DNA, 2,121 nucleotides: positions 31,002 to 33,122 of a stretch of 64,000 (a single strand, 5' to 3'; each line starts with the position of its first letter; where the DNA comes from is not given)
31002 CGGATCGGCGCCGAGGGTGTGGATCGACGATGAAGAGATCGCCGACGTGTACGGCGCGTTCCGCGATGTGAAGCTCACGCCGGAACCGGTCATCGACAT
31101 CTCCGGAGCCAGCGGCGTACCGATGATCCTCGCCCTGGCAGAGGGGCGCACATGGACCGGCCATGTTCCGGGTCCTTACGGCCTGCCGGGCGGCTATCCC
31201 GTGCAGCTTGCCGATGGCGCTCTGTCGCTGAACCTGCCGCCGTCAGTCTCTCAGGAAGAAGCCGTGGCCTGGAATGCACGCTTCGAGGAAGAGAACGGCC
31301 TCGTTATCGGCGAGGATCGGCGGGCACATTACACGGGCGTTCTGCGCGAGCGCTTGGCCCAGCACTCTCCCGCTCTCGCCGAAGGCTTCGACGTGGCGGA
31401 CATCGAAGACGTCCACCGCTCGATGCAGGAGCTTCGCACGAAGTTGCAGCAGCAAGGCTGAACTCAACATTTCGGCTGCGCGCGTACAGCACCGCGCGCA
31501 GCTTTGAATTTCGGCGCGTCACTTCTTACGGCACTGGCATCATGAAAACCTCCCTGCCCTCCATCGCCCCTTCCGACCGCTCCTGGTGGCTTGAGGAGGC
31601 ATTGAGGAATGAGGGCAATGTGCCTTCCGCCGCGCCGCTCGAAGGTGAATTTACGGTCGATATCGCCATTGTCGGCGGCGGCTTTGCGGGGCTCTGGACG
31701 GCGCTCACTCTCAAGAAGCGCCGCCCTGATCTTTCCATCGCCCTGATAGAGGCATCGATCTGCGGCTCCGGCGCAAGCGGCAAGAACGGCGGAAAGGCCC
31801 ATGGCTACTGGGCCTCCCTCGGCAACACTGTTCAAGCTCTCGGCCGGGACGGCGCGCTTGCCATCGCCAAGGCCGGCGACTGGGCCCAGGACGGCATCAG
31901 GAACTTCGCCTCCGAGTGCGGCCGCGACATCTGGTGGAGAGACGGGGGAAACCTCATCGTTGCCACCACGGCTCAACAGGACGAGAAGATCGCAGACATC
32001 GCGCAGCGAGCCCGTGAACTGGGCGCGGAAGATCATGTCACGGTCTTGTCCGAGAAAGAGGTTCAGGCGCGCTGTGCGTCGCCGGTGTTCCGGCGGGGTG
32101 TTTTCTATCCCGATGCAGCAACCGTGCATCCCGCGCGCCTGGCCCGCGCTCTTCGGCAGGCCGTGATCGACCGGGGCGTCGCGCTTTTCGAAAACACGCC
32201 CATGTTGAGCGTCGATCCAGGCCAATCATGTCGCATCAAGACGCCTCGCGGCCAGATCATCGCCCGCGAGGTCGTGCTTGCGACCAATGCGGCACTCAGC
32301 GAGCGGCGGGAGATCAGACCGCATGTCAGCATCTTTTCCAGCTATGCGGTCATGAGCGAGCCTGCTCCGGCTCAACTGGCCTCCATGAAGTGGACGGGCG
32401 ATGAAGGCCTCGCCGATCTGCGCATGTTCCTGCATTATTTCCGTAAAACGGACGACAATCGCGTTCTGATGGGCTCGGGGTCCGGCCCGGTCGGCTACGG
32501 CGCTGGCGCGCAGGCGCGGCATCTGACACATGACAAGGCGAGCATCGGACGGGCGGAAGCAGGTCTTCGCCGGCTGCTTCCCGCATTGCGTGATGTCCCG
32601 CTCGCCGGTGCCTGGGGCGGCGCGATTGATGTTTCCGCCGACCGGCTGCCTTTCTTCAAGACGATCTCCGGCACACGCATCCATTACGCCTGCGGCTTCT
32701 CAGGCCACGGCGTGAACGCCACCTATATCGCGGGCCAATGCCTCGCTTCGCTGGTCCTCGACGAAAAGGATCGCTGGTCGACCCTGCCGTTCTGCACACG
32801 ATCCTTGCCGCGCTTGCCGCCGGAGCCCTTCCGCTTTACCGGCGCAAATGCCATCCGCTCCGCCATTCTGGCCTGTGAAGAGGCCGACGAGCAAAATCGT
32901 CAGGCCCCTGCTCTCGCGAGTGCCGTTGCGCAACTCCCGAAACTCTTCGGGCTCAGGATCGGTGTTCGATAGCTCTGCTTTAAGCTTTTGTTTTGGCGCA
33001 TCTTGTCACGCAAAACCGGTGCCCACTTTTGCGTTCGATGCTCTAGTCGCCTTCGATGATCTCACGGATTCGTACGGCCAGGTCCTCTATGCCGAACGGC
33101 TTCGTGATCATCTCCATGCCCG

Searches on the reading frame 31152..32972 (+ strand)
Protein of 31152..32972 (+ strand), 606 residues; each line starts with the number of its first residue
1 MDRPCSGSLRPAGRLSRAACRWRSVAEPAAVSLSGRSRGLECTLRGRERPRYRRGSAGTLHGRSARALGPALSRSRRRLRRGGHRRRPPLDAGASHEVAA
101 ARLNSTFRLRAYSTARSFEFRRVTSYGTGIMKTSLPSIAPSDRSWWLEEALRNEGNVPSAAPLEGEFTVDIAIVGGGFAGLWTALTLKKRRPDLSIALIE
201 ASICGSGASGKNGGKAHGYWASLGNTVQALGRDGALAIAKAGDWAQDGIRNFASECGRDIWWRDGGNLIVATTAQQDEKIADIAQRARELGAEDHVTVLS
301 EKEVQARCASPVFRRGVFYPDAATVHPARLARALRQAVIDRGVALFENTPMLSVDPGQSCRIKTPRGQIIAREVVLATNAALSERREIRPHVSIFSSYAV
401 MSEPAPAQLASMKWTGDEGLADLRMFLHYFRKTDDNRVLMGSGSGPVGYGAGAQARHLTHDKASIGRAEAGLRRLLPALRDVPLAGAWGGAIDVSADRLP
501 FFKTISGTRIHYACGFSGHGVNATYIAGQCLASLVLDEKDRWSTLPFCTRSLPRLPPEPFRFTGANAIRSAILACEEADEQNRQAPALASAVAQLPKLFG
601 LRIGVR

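Call 35: search_protein_families(library=pfam, proteins=[window:31152-32972:+], max_evalue=0.001)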
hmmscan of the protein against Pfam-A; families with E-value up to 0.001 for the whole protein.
window:31152-32972:+ (606 aa): 5 families
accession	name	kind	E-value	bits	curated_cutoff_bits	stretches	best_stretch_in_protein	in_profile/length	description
PF01266.30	DAO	-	3.9e-58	198.1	27.9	1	170-534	1-353/353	FAD dependent oxidoreductase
PF01946.23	Thi4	-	3.8e-05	23.5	26.2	1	169-211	18-59/235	Thi4 family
PF13450.12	NAD_binding_8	-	0.00024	21.8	21.9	1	173-221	1-49/68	NAD(P)-binding Rossmann-like domain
PF05834.18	Lycopene_cycl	-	0.00059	19.4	23.4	0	170-202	1-33/380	Lycopene cyclase protein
PF07992.20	Pyr_redox_2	-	0.00094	19.1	26.1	1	170-204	2-31/291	Pyridine nucleotide-disulphide oxidoreductase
